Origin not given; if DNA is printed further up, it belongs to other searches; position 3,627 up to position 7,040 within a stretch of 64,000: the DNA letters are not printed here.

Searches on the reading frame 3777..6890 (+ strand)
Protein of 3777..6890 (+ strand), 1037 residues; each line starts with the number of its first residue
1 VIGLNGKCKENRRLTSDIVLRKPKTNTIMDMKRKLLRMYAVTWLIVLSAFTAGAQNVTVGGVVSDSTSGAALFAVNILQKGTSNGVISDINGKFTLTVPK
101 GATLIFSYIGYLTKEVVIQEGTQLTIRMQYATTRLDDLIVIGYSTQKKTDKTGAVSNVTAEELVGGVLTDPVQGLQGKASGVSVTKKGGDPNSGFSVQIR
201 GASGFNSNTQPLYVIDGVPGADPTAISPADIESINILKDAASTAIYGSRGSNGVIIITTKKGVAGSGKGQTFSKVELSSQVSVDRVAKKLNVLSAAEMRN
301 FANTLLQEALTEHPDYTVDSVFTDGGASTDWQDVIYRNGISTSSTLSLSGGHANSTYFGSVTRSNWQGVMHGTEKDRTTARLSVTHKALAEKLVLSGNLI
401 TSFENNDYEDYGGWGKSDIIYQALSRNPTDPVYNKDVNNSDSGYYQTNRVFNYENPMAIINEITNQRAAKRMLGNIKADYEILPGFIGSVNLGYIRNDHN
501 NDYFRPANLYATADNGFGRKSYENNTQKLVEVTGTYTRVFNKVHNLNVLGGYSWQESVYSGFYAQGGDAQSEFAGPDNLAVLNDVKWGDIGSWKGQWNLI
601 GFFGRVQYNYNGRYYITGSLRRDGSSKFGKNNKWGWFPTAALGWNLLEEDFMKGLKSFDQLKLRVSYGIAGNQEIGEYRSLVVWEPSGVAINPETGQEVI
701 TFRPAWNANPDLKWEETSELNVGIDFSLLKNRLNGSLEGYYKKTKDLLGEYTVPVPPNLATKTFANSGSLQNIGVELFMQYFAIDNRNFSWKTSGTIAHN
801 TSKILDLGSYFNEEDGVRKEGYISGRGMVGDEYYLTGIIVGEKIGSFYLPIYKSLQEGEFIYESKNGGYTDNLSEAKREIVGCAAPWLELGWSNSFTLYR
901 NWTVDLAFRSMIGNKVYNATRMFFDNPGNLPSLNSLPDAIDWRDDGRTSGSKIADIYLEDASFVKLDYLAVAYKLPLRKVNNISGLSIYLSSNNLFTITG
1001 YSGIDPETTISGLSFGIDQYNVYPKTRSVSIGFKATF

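Call 49: search_protein_families(library=pfam, proteins=[window:3777-6890:+], max_evalue=0.00001)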
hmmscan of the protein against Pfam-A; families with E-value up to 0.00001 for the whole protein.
window:3777-6890:+ (1037 aa): 3 families
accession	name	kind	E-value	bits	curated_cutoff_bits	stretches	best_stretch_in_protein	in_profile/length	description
PF07715.20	Plug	-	7.6e-17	62.2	23.9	1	148-254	2-107/107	TonB-dependent Receptor Plug Domain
PF00593.30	TonB_dep_Rec_b-barrel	-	4.9e-16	60.1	27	1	421-798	9-346/436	TonB dependent receptor-like, beta-barrel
PF13715.12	CarbopepD_reg_2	-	1.5e-14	54.2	32.2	1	60-140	2-88/88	CarboxypepD_reg-like domain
